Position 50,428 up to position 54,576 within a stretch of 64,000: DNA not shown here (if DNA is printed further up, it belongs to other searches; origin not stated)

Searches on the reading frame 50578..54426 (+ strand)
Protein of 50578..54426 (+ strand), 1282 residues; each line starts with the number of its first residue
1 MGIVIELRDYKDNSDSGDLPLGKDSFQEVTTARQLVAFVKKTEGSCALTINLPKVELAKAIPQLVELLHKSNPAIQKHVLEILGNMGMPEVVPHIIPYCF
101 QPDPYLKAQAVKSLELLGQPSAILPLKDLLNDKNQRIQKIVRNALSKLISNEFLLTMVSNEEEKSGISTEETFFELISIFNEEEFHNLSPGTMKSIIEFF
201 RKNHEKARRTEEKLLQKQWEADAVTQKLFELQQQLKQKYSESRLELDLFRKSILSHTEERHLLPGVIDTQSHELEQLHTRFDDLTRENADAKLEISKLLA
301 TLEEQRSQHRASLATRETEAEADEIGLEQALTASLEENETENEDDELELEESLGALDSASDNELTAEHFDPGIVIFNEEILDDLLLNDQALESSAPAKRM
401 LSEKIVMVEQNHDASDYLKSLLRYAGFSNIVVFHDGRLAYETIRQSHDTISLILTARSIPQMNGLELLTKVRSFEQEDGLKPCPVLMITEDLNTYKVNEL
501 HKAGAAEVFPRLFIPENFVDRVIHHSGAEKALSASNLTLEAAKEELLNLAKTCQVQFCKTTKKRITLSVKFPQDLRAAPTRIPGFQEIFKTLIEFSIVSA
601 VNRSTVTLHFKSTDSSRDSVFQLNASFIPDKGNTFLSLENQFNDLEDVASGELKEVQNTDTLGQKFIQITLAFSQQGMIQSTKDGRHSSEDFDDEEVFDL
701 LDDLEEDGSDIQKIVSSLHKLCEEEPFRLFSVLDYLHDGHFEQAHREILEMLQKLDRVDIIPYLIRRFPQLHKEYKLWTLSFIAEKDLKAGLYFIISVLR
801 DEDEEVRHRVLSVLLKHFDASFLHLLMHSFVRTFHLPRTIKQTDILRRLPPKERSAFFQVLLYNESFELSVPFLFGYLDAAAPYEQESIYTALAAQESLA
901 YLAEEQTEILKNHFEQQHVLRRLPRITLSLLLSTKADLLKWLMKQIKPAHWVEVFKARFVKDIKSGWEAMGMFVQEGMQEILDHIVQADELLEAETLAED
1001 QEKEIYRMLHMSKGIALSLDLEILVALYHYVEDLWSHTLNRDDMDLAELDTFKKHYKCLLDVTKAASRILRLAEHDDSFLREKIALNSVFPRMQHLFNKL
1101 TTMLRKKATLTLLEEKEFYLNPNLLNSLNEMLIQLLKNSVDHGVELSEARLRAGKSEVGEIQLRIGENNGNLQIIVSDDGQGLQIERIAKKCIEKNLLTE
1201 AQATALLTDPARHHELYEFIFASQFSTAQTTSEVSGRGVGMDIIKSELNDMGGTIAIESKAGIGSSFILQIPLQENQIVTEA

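Call 43: search_protein_families(library=pfam, proteins=[window:50578-54426:+], max_evalue=0.01)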
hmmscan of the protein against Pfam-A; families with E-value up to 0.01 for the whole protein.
window:50578-54426:+ (1282 aa): 6 families
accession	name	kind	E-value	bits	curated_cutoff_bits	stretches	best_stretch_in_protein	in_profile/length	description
PF02518.31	HATPase_c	-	6.2e-16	59.3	26.4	1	1127-1274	5-110/111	Histidine kinase-, DNA gyrase B-, and HSP90-like ATPase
PF13646.12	HEAT_2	-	1.3e-15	57.9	27.7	1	61-145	1-87/88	HEAT repeats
PF00072.30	Response_reg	-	2.3e-10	41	30.2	1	405-521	1-109/111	Response regulator receiver domain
PF03130.22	HEAT_PBS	-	0.0011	19.7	20.9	0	107-132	2-27/27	PBS lyase HEAT-like repeat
PF00514.29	Arm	-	0.0017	18.7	20.6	0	58-86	9-39/41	Armadillo/beta-catenin-like repeat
PF02985.28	HEAT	-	0.0019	18.7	23.5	0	794-814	4-24/31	HEAT repeat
